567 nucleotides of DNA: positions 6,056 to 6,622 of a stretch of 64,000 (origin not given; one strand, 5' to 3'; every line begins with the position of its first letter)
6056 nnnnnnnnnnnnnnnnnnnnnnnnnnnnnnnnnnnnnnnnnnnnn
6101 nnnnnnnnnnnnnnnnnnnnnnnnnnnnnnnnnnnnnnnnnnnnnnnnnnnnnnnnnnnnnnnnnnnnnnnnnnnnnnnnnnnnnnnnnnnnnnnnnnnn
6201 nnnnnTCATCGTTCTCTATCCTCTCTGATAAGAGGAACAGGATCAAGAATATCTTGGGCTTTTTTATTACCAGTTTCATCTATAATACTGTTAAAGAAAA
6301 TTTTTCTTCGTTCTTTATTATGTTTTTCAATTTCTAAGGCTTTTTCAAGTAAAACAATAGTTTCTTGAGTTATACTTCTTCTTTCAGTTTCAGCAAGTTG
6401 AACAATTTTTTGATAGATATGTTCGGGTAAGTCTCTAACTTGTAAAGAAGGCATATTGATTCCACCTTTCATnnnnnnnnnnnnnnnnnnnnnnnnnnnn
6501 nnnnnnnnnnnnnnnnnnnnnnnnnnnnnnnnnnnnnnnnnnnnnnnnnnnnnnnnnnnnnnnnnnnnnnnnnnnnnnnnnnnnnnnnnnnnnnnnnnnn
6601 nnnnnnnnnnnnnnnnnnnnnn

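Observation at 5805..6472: VapBC toxin-antitoxin module embedded inside the Wadjet operon between jetC and jetD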

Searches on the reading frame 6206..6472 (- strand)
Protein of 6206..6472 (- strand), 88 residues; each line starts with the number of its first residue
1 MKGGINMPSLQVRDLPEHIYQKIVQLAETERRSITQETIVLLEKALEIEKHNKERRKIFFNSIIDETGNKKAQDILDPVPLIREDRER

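Call 3: search_protein_families(library=pfam, proteins=[window:6206-6472:-], max_evalue=0.01)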
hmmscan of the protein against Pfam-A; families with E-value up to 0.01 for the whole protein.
window:6206-6472:- (88 aa): 2 families
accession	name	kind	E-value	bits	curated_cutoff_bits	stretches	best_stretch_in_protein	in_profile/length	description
PF22513.2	FitA-like_RHH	-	2.1e-05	24.8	27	1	8-46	1-39/39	Antitoxin FitA-like, ribbon-helix-helix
PF09986.15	DUF2225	-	0.0085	16.3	21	1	18-77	146-205/214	Uncharacterized protein conserved in bacteria (DUF2225)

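Call 4: search_protein_families(library=padloc, proteins=[window:6206-6472:-], max_evalue=0.01)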
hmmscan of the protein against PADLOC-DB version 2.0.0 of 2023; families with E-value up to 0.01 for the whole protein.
window:6206-6472:- (88 aa): 0 families

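Call 51: search_protein_families(library=ncbifam, proteins=[window:6206-6454:-], max_evalue=0.01)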
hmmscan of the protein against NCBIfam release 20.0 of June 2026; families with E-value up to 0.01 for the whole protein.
window:6206-6454:- (82 aa): 0 families

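Call 54: find_homologous_proteins(query=window:6206-6454:-)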
Query window:6206-6454:- (82 aa): 465 proteins with E <= 0.001 among 468 candidates; the best 120 are listed.
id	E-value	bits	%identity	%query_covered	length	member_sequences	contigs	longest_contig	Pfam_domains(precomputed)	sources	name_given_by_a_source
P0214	3.4e-44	165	100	100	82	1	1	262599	-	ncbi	ncbi:hypothetical protein [Natronospora cellulosivora (SeqCode)]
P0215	3.9e-36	140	85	100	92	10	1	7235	-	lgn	-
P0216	5.3e-36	139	85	100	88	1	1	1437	PF22513.3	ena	-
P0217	1.2e-35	138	85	100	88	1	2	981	PF22513.3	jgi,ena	-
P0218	4.0e-34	133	82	100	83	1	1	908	-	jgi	-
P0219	6.7e-34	133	80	100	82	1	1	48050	PF22513.3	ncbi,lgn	-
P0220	7.7e-34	132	79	100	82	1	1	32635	PF22513.3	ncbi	ncbi:MAG: hypothetical protein ACOCQW_03985 [Halanaerobiaceae bacterium]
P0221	1.6e-33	131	83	100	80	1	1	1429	PF22513.3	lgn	-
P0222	1.9e-33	131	81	100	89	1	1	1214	PF22513.3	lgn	-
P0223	6.0e-33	130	83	100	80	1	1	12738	PF22513.3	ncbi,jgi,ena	-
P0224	9.0e-33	129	80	100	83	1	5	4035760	PF22513.3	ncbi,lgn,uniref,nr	ncbi:hypothetical protein GM661_01315 [Iocasia frigidifontis]|uniref:Arc-like DNA binding domain-con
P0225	9.5e-33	129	81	100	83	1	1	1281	PF22513.3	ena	-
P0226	1.3e-32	129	79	100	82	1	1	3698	-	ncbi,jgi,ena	-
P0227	3.7e-32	127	78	100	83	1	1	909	-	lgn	-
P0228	1.8e-31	125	80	100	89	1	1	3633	-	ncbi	-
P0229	2.5e-31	125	78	100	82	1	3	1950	PF22513.3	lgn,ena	-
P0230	7.3e-31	123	74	100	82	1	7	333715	PF22513.3,PF01724.22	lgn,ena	-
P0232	9.5e-31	123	76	100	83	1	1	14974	PF22513.3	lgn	-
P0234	2.9e-30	121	76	100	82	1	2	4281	PF22513.3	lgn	-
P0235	4.0e-30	121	76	100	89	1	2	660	PF22513.3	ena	-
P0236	4.5e-30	121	77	100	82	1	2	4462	PF22513.3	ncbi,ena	-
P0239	7.5e-30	120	77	100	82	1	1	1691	PF22513.3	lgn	-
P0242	1.0e-28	116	72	100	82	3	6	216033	PF22513.3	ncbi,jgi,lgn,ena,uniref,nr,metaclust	ncbi:hypothetical protein AN618_01300 [Fervidicola ferrireducens]|uniref:CopG-like ribbon-helix-heli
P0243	2.3e-28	115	74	99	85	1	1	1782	PF22513.3,PF01724.22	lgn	-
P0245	5.9e-28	114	73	100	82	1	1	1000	PF22513.3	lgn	-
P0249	8.6e-27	110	72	100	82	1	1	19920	PF22513.3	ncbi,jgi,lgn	-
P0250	1.2e-26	110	70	100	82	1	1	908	PF22513.3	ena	-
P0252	1.9e-26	109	71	100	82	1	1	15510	PF22513.3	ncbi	-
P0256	6.0e-26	107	68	100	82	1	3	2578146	PF22513.3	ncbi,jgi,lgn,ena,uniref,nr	ncbi:hypothetical protein [Halothermothrix orenii]|uniref:Arc-like DNA binding domain-containing pro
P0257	1.3e-25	106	68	100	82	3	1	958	PF22513.3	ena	-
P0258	1.3e-25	106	69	100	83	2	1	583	PF22513.3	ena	-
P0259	1.8e-25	106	71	100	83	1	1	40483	PF22513.3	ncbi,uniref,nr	ncbi:hypothetical protein DER71_12312 [Halanaerobium sp. DL-01]|uniref:hypothetical protein n=1 Tax=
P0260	1.8e-25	106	69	100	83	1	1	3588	PF22513.3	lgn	-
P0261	1.9e-25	106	68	100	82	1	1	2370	PF22513.3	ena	-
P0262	1.9e-25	106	67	100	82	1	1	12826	PF22513.3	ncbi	ncbi:MAG: hypothetical protein ACOC1S_01325 [bacterium]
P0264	3.1e-25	105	68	100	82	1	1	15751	PF22513.3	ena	-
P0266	4.8e-25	105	67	100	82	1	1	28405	PF22513.3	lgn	-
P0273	9.5e-25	104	66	100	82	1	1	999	PF22513.3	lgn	-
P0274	1.1e-24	103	66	100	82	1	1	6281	PF22513.3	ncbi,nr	ncbi:MAG: hypothetical protein K9K32_06275 [Halanaerobiales bacterium]|nr:hypothetical protein [Hala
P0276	1.3e-24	103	71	100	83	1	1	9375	PF22513.3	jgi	-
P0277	1.3e-24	103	71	100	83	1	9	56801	PF22513.3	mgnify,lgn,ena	mgnify:FL=1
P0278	1.6e-24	103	70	100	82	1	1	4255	PF22513.3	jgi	-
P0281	3.4e-24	102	68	100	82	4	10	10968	PF07878.18,PF22513.3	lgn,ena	-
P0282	3.5e-24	102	69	100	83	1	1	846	PF22513.3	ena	-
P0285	1.8e-23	100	67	100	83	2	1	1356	PF22513.3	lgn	-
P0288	3.4e-23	99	66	100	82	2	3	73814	PF22513.3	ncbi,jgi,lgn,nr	ncbi:MAG: hypothetical protein C4554_07005 [Dethiobacter sp.]|jgi:hypothetical protein|nr:MAG: hypot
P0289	3.6e-23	99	66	100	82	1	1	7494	PF22513.3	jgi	-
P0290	3.7e-23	99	69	100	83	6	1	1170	PF22513.3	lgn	-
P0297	1.6e-22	97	66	100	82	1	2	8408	PF22513.3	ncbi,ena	-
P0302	3.7e-21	92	65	100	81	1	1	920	PF22513.3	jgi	jgi:hypothetical protein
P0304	1.3e-20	91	59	100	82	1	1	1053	PF22513.3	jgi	-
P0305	3.2e-20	89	61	100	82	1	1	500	PF22513.3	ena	-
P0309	3.0e-19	86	60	100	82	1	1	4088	PF22513.3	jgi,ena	-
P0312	8.2e-19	85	60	100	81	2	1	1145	PF22513.3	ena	-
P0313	8.7e-19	85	57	100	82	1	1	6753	PF22513.3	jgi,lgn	-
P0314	4.3e-18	83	59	100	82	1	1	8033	PF22513.3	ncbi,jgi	-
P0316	8.2e-18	82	57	100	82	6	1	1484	PF07878.18,PF22513.3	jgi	-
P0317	8.5e-18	82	57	100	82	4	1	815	PF22513.3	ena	-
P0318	8.8e-18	82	60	100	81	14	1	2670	PF22513.3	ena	-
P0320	1.7e-17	81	56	100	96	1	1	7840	PF22513.3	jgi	jgi:plasmid stability protein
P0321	3.2e-17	80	73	67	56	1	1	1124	PF22513.3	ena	-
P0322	4.7e-17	79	73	67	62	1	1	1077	PF22513.3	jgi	-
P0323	5.4e-17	79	55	100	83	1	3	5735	PF22513.3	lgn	-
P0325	2.0e-16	77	55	100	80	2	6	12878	PF22513.3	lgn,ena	-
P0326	4.2e-16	76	56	100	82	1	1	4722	PF22513.3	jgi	jgi:hypothetical protein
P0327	6.0e-16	76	54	100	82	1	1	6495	PF22513.3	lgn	-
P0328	6.5e-16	76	56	100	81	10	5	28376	PF22513.3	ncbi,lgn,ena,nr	ncbi:MAG: hypothetical protein A2V99_02135 [Spirochaetes bacterium RBG_16_67_19]|nr:MAG: hypothetica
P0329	7.0e-16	76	55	100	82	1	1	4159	PF22513.3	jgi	jgi:plasmid stability protein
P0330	2.3e-15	74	52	100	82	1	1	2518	PF22513.3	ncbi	-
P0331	3.5e-15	73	54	100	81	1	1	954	PF22513.3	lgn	-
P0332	3.7e-15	73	55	100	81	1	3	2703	PF22513.3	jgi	jgi:plasmid stability protein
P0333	4.2e-15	73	55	100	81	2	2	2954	PF22513.3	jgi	jgi:plasmid stability protein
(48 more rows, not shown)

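Call 66: search_solved_structures(query=A7, max_evalue=1, show_alignments=1)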
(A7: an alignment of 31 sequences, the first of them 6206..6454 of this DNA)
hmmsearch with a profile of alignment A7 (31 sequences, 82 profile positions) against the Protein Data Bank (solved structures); distinct sequences matched with E-value up to 1: 7.
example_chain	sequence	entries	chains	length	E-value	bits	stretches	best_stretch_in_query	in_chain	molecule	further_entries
3qoq_A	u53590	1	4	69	0.05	17.1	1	7-40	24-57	Alginate and motility regulator Z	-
7e4j_A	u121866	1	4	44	0.46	14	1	4-29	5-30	Antitoxin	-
2pej_A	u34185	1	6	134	0.59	13.6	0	41-72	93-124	ORF134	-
5k1a_B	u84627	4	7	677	0.63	13.6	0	3-23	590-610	WD repeat-containing protein 48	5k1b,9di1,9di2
9ebs_D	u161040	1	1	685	0.64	13.5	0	3-23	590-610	WD repeat-containing protein 48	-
7ay1_E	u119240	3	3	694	0.65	13.5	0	3-23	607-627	WD repeat-containing protein 48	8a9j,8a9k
9hnw_B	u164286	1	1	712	0.68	13.4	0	3-23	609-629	WD repeat-containing protein 48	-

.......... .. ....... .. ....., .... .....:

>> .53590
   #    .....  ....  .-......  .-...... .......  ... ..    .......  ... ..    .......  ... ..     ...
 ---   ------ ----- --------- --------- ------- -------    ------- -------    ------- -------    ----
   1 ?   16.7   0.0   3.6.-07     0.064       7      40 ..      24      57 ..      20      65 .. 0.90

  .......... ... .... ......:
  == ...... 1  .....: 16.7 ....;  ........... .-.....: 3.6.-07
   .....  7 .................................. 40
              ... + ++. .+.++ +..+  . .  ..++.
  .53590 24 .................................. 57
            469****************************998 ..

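Call 73: predict_structure(alignment_id=A7)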
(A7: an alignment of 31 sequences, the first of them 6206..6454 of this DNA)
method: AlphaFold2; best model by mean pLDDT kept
length: 82 residues; sequences in the alignment: 31
mean_pLDDT: 82.1   pTM: 0.52
mean pLDDT of the five models: 82.1, 74.4, 72.0, 67.1, 59.9
residues with pLDDT >= 90: 46; 70-90: 14; 50-70: 22; < 50: 0
segments of 3 or more residues with pLDDT < 50: none
pLDDT, mean of each block of 10 residues (from residue 1): 80 95 95 95 94 89 59 56 54
secondary structure, 60 per line:
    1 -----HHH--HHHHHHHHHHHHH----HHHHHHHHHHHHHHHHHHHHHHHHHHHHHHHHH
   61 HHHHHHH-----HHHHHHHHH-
elements in order: H11-23 H28-67 H73-81

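Call 75: fold_search(model_id=the predicted structure, library=pdb)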
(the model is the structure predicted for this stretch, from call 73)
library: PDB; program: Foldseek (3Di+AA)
matches with E <= 10: 105; with E <= 0.001: 0
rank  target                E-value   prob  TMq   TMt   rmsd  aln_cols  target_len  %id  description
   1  3qoq_A                1.2e-01  0.98  0.43  0.66   2.4        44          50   30  Crystal Structure of the Transcription Factor AmrZ in Complex with the 18 Base Pair amrZ1 Binding Site (released 2012-02-15)
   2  3qoq_D                2.4e-01  0.96  0.44  0.71   2.3        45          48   29  Crystal Structure of the Transcription Factor AmrZ in Complex with the 18 Base Pair amrZ1 Binding Site (released 2012-02-15)
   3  4d8j_B                2.4e-01  0.60  0.35  0.20   6.2        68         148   16  Structure of E. coli MatP-mats complex (released 2012-11-21)
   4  7nyw_I                2.8e-01  0.93  0.43  0.27   3.1        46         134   17  Cryo-EM structure of the MukBEF-MatP-DNA head module (released 2021-07-07)
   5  4d8j_A                3.0e-01  0.60  0.36  0.21   6.5        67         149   16  Structure of E. coli MatP-mats complex (released 2012-11-21)
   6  1par_A                3.5e-01  0.87  0.43  0.63   3.2        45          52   22  DNA RECOGNITION BY BETA-SHEETS IN THE ARC REPRESSOR-OPERATOR CRYSTAL STRUCTURE (released 1994-07-31)
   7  7nyw_J                4.0e-01  0.85  0.42  0.27   2.9        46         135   17  Cryo-EM structure of the MukBEF-MatP-DNA head module (released 2021-07-07)
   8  1baz_B                4.3e-01  0.89  0.40  0.74   3.0        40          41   22  ARC REPRESSOR MUTANT PHE10VAL (released 1998-06-17)
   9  1bdv_B                5.9e-01  0.75  0.41  0.58   3.2        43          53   23  ARC FV10 COCRYSTAL (released 1999-01-06)
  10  1myl_A                5.9e-01  0.69  0.40  0.64   3.2        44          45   20  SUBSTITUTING HYDROPHOBIC RESIDUES FOR A BURIED SALT BRIDGE ENHANCES PROTEIN STABILITY BUT DOES NOT REDUCE CONFORMATION (released 1995-01-26)
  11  1baz_D                6.4e-01  0.80  0.40  0.75   3.0        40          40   22  ARC REPRESSOR MUTANT PHE10VAL (released 1998-06-17)
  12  1par_C                6.4e-01  0.72  0.42  0.62   3.1        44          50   23  DNA RECOGNITION BY BETA-SHEETS IN THE ARC REPRESSOR-OPERATOR CRYSTAL STRUCTURE (released 1994-07-31)
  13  1myk_B                7.4e-01  0.72  0.42  0.69   3.1        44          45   20  CRYSTAL STRUCTURE, FOLDING, AND OPERATOR BINDING OF THE HYPERSTABLE ARC REPRESSOR MUTANT PL8 (released 1995-01-26)
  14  3vea_A                7.4e-01  0.47  0.41  0.24   6.0        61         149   21  Crystal Structure of matP-matS23mer (released 2012-11-21)
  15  1bdv_C                8.0e-01  0.72  0.42  0.72   3.0        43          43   23  ARC FV10 COCRYSTAL (released 1999-01-06)
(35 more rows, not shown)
